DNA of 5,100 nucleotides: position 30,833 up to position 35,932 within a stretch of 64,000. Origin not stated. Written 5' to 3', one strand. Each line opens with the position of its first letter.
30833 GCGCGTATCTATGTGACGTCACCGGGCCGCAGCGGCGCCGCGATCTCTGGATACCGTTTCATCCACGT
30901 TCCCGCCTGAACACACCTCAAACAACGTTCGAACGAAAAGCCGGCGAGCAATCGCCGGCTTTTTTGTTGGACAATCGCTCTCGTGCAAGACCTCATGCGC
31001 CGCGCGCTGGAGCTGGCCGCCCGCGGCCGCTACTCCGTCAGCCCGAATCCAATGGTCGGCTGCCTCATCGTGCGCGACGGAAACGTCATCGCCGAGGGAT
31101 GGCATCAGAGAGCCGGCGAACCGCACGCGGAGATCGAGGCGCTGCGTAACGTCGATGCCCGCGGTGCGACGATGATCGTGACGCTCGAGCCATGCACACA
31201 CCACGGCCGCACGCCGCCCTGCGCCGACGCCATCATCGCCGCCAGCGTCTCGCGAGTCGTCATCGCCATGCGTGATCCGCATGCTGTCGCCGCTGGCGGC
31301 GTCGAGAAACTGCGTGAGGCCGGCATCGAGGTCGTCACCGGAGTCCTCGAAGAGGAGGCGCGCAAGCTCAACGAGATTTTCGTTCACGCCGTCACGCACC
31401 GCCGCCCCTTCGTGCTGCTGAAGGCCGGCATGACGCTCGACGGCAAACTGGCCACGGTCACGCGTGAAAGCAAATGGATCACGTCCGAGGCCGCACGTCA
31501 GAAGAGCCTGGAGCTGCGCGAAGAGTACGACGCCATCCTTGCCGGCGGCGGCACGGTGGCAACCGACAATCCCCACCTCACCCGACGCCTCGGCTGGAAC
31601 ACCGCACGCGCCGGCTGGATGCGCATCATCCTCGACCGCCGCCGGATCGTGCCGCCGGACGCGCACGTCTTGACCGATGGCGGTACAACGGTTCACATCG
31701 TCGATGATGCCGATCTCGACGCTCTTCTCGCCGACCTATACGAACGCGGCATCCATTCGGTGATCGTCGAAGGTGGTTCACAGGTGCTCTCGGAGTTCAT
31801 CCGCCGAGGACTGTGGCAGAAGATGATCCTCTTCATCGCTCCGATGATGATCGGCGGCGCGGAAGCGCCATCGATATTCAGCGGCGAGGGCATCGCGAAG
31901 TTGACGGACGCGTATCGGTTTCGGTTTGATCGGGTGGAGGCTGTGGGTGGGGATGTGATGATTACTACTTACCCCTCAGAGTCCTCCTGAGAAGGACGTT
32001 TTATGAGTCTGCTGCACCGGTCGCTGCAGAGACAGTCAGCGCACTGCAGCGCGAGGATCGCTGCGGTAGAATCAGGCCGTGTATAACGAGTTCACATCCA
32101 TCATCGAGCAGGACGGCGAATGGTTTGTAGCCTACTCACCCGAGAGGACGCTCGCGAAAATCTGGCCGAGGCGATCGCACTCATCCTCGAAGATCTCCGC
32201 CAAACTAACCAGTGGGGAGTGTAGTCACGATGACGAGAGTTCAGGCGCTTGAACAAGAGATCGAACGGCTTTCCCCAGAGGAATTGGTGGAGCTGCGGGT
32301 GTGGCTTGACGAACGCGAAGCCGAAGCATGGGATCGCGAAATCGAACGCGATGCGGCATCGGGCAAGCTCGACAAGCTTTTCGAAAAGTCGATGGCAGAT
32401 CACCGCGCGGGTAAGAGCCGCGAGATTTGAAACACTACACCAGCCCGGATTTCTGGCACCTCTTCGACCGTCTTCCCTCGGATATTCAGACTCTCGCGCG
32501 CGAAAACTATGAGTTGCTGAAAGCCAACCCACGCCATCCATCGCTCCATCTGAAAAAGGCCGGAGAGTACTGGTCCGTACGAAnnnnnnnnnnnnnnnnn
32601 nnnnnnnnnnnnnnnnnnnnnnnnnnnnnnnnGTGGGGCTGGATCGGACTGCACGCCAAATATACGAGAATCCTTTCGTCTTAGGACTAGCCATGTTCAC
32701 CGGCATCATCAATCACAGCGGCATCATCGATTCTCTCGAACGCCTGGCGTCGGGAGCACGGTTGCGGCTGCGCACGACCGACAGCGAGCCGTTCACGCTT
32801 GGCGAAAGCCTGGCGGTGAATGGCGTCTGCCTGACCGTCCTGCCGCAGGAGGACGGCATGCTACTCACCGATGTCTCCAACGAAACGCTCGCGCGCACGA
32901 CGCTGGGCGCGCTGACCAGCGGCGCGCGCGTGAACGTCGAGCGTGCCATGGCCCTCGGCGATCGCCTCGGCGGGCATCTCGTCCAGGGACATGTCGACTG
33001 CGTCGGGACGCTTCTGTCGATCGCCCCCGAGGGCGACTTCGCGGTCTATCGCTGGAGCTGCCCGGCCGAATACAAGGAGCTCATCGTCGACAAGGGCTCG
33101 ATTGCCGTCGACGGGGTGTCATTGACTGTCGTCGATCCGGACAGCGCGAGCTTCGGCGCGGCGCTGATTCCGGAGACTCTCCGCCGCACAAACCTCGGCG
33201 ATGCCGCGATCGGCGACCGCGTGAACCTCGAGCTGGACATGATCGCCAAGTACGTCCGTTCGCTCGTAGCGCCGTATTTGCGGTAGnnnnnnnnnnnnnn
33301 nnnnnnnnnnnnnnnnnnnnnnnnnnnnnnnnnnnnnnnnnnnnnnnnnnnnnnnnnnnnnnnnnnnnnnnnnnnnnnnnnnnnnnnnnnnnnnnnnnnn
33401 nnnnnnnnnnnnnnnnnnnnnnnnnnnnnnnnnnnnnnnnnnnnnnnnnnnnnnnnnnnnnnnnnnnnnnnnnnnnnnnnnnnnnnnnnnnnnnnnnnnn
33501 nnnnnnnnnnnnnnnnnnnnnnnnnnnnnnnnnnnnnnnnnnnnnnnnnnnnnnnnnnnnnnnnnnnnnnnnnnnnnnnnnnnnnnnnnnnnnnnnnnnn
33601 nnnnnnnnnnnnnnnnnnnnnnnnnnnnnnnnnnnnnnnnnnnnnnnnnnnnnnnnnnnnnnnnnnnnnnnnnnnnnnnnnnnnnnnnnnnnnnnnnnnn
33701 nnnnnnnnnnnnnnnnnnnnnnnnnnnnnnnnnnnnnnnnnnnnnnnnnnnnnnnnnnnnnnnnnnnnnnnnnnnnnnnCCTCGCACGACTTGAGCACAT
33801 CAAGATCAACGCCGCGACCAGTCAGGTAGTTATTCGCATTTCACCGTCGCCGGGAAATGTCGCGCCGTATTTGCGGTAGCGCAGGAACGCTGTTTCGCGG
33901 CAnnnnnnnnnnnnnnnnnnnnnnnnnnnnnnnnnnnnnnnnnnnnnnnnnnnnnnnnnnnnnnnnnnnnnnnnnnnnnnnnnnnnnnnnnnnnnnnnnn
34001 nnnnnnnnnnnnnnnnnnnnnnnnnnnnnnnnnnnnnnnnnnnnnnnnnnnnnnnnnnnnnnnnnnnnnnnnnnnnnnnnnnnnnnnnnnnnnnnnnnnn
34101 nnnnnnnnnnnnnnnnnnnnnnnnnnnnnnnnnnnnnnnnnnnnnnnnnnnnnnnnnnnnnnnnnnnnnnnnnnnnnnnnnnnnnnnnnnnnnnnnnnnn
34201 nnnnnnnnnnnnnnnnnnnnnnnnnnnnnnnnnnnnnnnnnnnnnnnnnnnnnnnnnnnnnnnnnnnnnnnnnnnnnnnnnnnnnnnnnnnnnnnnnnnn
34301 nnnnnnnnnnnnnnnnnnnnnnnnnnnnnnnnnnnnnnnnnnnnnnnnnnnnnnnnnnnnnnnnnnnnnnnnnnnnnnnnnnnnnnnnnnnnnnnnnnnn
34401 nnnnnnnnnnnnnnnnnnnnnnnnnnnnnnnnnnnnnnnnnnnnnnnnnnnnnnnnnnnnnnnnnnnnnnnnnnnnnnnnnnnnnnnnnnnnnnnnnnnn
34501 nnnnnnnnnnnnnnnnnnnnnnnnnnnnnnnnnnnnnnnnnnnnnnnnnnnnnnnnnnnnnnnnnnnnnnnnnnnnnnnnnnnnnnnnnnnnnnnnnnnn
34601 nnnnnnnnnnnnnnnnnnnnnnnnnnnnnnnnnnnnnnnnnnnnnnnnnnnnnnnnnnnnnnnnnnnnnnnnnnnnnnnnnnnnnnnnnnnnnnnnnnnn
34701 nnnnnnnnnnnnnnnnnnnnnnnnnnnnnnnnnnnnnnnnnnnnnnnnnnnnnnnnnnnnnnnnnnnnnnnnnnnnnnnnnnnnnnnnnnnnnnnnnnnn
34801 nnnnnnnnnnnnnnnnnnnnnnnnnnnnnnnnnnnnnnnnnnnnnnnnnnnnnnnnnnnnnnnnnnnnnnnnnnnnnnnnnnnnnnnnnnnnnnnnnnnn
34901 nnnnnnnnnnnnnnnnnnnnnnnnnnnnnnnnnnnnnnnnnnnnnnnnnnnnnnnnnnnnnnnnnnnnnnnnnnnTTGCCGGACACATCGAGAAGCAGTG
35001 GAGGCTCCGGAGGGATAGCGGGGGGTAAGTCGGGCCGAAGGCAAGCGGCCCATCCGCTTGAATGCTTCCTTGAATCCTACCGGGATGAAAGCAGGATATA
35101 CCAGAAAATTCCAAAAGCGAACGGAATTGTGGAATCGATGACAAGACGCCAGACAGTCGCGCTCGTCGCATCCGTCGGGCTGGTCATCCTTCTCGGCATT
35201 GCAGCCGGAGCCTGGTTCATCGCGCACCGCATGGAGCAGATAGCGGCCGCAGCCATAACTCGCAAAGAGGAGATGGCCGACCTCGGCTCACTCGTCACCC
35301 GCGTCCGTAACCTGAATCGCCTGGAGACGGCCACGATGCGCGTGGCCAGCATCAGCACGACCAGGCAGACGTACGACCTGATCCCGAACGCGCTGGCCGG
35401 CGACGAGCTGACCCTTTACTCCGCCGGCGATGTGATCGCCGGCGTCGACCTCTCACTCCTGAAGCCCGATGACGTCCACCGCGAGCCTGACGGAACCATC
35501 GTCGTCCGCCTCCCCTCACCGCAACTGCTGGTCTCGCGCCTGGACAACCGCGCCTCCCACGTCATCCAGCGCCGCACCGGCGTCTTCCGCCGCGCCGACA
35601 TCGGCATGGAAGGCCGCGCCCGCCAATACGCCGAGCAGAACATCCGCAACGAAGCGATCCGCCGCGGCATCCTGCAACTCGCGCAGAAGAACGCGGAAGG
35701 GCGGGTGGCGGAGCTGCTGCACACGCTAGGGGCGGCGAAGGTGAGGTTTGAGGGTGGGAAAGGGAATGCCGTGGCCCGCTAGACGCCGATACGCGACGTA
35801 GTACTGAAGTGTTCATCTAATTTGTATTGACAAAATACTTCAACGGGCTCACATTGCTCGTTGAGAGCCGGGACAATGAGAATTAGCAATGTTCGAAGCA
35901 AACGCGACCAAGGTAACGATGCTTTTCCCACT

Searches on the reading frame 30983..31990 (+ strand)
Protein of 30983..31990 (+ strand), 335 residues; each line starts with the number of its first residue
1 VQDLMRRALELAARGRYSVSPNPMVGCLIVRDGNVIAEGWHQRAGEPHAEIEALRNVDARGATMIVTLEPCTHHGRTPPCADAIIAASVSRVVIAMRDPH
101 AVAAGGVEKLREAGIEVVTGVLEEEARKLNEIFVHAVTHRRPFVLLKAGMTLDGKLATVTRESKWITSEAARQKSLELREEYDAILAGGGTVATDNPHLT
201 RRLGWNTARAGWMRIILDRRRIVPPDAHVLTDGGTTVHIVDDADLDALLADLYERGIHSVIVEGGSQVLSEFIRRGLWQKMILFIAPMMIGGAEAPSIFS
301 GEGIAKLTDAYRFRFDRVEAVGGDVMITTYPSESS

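Call 77: search_protein_families(library=pfam, proteins=[window:30983-31990:+], max_evalue=0.00001)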
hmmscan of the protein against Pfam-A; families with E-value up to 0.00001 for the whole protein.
window:30983-31990:+ (335 aa): 3 families
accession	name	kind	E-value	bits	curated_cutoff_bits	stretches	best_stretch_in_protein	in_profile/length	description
PF01872.23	RibD_C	-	1.8e-45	155.7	24.1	1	142-326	1-196/197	RibD C-terminal domain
PF00383.29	dCMP_cyt_deam_1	-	2.9e-18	66.1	25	1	2-96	5-102/102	Cytidine and deoxycytidylate deaminase zinc-binding region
PF14437.12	MafB19-deam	-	9.9e-10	38.9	27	1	3-123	5-126/142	MafB19-like deaminase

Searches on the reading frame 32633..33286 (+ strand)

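Call 77: search_protein_families(library=pfam, proteins=[window:32633-33286:+], max_evalue=0.00001)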
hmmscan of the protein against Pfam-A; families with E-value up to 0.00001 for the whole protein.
window:32633-33286:+ (217 aa): 1 family
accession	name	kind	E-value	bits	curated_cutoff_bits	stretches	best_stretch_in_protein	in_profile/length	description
PF00677.23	Lum_binding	-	1.3e-45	153.7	27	2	118-202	1-86/86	Lumazine binding domain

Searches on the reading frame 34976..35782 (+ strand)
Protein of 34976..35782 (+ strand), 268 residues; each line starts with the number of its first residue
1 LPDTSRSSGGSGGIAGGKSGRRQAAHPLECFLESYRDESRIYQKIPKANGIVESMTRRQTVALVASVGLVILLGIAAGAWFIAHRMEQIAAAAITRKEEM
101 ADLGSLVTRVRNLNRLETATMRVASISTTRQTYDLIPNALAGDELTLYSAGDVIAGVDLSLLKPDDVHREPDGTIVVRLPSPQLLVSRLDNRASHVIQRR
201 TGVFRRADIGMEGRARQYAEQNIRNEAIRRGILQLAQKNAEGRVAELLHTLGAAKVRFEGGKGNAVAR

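Call 77: search_protein_families(library=pfam, proteins=[window:34976-35782:+], max_evalue=0.00001)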
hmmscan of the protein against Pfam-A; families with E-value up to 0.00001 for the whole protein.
window:34976-35782:+ (268 aa): 1 family
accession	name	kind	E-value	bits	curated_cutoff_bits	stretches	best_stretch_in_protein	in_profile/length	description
PF14014.11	DUF4230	-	6.5e-25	88.4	27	1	109-257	2-147/148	Protein of unknown function (DUF4230)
